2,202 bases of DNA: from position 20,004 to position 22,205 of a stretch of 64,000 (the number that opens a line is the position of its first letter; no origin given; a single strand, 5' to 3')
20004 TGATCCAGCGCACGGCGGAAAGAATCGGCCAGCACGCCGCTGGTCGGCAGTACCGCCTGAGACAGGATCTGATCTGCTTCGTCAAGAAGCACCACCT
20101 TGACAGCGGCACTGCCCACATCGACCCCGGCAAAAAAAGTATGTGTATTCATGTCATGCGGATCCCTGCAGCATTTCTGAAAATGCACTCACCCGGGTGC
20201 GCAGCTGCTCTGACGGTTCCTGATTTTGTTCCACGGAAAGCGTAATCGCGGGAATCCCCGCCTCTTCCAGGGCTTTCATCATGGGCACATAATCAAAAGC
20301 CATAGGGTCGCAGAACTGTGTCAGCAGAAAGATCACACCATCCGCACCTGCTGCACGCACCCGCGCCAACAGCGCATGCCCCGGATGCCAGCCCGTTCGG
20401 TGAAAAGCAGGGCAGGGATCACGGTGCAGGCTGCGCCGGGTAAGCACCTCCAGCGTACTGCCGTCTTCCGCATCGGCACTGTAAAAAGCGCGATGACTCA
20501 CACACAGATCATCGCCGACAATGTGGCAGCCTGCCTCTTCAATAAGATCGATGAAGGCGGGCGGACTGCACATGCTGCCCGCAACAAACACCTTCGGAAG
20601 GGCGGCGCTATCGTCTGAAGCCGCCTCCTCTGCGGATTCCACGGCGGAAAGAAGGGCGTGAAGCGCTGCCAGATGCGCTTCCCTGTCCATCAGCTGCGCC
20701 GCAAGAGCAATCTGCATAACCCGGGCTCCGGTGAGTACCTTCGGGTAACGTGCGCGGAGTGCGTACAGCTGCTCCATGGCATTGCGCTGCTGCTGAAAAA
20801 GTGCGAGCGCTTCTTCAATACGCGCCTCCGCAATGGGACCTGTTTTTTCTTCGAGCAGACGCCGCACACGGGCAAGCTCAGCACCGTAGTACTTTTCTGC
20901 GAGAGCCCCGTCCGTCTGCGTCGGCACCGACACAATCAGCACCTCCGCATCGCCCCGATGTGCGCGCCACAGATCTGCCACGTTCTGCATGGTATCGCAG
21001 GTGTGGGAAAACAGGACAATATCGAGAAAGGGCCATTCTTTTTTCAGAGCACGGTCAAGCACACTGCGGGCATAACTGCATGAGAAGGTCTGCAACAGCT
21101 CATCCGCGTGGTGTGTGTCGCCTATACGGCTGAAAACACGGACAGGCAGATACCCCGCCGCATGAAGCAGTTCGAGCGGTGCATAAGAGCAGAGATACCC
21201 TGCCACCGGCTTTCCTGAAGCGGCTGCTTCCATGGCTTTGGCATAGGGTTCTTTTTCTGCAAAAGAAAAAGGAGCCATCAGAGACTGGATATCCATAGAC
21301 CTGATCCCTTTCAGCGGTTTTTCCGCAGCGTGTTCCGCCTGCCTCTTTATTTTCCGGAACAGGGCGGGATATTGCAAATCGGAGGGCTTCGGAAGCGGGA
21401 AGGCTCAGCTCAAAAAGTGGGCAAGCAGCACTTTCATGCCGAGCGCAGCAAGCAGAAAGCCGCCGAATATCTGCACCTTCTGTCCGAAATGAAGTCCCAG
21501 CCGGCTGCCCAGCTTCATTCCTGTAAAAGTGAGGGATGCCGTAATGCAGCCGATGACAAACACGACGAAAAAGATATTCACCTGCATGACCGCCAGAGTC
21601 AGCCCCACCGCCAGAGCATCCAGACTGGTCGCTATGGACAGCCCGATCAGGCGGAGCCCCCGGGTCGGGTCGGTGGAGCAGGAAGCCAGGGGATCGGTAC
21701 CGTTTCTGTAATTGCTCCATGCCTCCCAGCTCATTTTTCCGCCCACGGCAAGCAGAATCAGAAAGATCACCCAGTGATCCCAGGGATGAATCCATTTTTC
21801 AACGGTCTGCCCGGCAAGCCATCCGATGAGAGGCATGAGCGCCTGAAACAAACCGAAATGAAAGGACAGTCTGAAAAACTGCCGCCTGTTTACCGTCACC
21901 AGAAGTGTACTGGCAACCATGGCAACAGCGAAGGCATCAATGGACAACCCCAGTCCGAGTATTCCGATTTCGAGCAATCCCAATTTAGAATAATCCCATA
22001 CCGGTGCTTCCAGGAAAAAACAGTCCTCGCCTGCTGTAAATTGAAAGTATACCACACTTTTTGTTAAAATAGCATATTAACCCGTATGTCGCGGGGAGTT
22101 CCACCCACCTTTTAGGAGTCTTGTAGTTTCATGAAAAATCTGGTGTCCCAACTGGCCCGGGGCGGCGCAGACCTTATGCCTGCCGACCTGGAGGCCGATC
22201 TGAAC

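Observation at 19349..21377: Stand-alone HgdB-like dehydratase component with its own activase ATPase: a double-cubane-cluster-protein-like pair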

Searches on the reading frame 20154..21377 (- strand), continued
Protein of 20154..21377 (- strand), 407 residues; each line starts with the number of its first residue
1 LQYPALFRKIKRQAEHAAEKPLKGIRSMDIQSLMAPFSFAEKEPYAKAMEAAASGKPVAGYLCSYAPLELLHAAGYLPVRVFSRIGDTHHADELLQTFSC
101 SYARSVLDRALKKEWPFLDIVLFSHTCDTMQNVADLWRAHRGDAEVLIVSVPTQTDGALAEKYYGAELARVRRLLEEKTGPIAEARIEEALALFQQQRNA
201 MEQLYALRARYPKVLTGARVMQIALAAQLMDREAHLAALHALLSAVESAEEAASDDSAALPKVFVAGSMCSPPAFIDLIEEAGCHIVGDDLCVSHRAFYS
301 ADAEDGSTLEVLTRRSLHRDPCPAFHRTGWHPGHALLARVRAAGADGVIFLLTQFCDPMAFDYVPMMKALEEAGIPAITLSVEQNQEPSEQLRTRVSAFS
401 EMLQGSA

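Call 69: list_cluster_members(proteins=[P0280, P0284, P0296, P0297, P0300, P0301, P0304, P0305, P0307, P0292])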
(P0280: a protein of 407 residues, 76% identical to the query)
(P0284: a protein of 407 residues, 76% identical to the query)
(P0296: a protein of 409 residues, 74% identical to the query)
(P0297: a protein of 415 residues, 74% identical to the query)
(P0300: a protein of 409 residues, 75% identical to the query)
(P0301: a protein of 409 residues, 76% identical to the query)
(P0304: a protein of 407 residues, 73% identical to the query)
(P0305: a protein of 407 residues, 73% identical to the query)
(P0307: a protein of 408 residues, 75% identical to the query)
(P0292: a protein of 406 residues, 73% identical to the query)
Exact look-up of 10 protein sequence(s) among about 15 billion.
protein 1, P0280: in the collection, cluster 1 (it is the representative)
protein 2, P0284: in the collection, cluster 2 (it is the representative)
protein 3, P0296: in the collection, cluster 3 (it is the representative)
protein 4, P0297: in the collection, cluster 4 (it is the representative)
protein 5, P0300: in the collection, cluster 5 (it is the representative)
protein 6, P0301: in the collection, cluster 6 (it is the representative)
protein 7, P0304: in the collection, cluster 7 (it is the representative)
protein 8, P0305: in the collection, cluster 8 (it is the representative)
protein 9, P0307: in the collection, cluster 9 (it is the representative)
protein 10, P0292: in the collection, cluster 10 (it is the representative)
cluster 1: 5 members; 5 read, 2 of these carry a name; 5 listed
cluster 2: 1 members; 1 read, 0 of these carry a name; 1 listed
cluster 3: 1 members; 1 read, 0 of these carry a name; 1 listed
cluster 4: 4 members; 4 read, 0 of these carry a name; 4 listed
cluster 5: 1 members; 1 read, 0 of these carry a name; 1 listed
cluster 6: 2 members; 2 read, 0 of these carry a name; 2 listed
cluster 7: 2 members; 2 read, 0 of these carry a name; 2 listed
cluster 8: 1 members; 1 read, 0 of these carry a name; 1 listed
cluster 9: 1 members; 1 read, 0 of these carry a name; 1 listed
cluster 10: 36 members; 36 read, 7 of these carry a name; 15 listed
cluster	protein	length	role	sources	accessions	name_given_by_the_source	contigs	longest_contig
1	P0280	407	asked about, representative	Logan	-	-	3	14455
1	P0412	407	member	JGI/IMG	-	benzoyl-CoA reductase/2-hydroxyglutaryl-CoA dehydratase subunit BcrC/BadD/HgdB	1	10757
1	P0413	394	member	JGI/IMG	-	benzoyl-CoA reductase/2-hydroxyglutaryl-CoA dehydratase subunit BcrC/BadD/HgdB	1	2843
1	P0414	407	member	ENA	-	-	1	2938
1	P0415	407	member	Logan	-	-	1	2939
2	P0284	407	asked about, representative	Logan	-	-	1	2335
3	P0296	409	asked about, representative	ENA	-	-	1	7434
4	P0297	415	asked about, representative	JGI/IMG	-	-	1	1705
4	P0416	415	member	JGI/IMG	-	-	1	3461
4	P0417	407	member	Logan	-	-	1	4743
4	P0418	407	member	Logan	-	-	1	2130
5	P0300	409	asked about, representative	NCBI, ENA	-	-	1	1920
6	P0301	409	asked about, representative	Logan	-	-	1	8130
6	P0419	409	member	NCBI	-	-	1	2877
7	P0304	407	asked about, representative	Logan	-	-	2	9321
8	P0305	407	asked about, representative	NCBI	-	-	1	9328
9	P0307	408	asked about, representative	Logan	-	-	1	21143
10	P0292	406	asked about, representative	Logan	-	-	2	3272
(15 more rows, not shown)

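Call 71: find_encoding_contigs(protein=P0320, flank=10000, max_places=5)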
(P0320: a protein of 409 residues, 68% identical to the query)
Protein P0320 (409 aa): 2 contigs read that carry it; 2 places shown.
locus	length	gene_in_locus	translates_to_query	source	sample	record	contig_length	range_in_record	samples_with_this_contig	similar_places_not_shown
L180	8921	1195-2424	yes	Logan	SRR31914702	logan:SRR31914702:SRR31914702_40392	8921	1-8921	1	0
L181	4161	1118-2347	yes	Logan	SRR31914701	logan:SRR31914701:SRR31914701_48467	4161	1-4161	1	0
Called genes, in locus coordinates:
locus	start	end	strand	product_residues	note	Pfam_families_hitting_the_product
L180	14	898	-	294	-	PF13401:AAA_22 (faint), PF02562:PhoH, PF13245:AAA_19, PF13604:AAA_30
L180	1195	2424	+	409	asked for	PF06050:HGD-D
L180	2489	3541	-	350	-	PF00135:COesterase (weak), PF20434:BD-FAE, PF00561:Abhydrolase_1 (faint), PF07859:Abhydrolase_3, PF12697:Abhydrolase_6 (weak), PF00326:Peptidase_S9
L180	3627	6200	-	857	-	-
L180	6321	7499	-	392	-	PF20583:DUF6786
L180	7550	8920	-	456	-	?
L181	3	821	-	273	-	?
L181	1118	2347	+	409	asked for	PF06050:HGD-D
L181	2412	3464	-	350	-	PF00135:COesterase (weak), PF20434:BD-FAE, PF00561:Abhydrolase_1 (faint), PF07859:Abhydrolase_3, PF12697:Abhydrolase_6 (weak), PF00326:Peptidase_S9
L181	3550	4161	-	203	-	?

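Call 72: find_encoding_contigs(protein=P0316, flank=10000, max_places=5)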
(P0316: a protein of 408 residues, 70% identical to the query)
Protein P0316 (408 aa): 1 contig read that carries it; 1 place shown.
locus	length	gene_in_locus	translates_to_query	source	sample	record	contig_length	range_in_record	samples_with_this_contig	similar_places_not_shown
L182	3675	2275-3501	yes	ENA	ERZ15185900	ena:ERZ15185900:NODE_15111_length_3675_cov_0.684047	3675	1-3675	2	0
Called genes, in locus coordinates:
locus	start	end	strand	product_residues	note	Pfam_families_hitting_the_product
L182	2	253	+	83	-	?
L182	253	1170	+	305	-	PF00005:ABC_tran, PF13304:AAA_21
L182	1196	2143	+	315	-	PF12730:ABC2_membrane_4 (weak), PF10920:DUF2705 (weak), PF12679:ABC2_membrane_2 (weak)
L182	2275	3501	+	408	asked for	PF06050:HGD-D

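Call 73: find_encoding_contigs(protein=window:20157-21296:-, flank=1000, max_places=10)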
Protein window:20157-21296:- (380 aa): 24 contigs read that carry it; 4 places shown.
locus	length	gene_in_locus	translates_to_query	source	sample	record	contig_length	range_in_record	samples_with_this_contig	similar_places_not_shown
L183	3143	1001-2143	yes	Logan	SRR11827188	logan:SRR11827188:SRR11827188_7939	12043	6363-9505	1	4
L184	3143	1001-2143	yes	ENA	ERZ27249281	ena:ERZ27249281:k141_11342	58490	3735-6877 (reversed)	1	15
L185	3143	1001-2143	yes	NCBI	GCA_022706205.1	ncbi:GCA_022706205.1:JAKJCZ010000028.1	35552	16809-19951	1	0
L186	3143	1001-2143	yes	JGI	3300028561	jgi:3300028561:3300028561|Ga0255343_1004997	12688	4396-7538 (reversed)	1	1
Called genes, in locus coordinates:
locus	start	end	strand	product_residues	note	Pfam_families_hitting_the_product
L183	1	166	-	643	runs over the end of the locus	PF17092:PCB_OB (faint), PF23459:S1_RRP5 (faint), PF24685:OB_RRP5_4th (faint), PF00575:S1, PF13509:S1_2 (faint), PF00575:S1, PF21710:Spt6_S1 (weak)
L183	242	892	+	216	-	PF02659:Mntp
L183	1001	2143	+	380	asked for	PF06050:HGD-D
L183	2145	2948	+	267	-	PF01869:BcrAD_BadFG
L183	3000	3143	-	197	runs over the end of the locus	PF00578:AhpC-TSA, PF08534:Redoxin, PF10417:1-cysPrx_C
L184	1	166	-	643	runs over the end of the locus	PF17092:PCB_OB (faint), PF23459:S1_RRP5 (faint), PF24685:OB_RRP5_4th (faint), PF00575:S1, PF13509:S1_2 (faint), PF00575:S1, PF21710:Spt6_S1 (weak)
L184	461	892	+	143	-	PF02659:Mntp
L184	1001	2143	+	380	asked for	PF06050:HGD-D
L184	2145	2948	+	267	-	PF01869:BcrAD_BadFG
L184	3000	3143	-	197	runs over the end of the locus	PF00578:AhpC-TSA, PF08534:Redoxin, PF10417:1-cysPrx_C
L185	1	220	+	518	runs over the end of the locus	-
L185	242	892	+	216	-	PF02659:Mntp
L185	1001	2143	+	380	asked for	PF06050:HGD-D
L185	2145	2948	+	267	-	PF01869:BcrAD_BadFG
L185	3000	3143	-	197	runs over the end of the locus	PF00578:AhpC-TSA, PF08534:Redoxin, PF10417:1-cysPrx_C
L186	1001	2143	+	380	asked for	PF06050:HGD-D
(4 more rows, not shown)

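Call 76: find_encoding_contigs(protein=P0294, flank=10000, max_places=6)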
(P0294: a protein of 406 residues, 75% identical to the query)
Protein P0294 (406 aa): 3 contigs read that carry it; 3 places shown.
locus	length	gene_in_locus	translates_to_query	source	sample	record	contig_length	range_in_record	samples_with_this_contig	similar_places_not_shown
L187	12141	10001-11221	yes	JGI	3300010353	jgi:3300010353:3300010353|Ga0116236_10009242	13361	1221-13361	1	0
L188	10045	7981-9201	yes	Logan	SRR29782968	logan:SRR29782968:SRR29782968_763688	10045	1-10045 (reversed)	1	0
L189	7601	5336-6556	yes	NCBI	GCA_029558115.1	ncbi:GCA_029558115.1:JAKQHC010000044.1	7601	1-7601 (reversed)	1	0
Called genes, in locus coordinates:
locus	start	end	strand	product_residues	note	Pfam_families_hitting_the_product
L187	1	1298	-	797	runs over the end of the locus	PF00989:PAS (faint), PF13188:PAS_8 (weak), PF13426:PAS_9, PF08447:PAS_3, PF00512:HisKA, PF02518:HATPase_c, PF00072:Response_reg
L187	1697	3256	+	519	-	PF00578:AhpC-TSA, PF08534:Redoxin, PF13905:Thioredoxin_8 (weak), PF13088:BNR_2, PF13859:BNR_3 (weak)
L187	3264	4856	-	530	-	PF01202:SKI, PF13238:AAA_18 (weak), PF01264:Chorismate_synt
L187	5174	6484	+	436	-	PF01264:Chorismate_synt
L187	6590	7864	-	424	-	PF00275:EPSP_synthase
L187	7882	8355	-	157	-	PF02367:TsaE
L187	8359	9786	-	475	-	PF08323:Glyco_transf_5, PF13439:Glyco_transf_4, PF13579:Glyco_trans_4_4, PF00534:Glycos_transf_1, PF13692:Glyco_trans_1_4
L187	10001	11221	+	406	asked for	PF06050:HGD-D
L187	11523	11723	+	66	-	PF10049:DUF2283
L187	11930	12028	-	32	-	-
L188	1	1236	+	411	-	?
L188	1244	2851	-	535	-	PF01202:SKI, PF13238:AAA_18, PF13671:AAA_33 (weak), PF01264:Chorismate_synt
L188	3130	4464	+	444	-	PF01264:Chorismate_synt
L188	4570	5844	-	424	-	PF00275:EPSP_synthase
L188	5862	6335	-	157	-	PF02367:TsaE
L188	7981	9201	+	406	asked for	PF06050:HGD-D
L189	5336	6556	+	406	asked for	PF06050:HGD-D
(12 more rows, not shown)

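Call 78: find_encoding_contigs(protein=P0298, flank=10000, max_places=6)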
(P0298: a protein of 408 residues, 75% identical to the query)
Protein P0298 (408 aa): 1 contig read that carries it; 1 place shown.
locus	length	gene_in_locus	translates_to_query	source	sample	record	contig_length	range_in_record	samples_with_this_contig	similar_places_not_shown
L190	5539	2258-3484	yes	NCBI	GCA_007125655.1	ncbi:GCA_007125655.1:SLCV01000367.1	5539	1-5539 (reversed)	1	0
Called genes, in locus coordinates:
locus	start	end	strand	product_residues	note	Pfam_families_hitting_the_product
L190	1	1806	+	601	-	?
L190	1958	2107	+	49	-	PF19451:DUF5989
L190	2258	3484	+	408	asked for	PF06050:HGD-D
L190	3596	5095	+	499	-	PF06283:ThuA, PF00857:Isochorismatase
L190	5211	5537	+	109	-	?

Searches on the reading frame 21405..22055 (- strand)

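Call 3: search_protein_families(library=pfam, proteins=[window:21405-22055:-])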
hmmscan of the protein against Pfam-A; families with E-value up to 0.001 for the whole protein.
window:21405-22055:- (216 aa): 1 family
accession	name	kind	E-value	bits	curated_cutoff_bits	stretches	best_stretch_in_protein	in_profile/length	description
PF02659.21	Mntp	-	1.2e-47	161.9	24.4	1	55-210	2-152/152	Putative manganese efflux pump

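Call 4: search_protein_families(library=ncbifam, proteins=[window:21405-22055:-])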
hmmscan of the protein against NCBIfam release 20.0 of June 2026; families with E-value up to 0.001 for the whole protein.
window:21405-22055:- (216 aa): 2 families
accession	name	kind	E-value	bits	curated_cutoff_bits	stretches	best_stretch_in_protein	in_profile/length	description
NF008546.0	PRK11469.1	equivalog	9.7e-30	103.7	214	1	32-214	8-186/188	manganese efflux pump MntP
TIGR02840.1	spore_YtaF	equivalog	1.9e-09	37.3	149.6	1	135-214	2-83/206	sporulation membrane protein YtaF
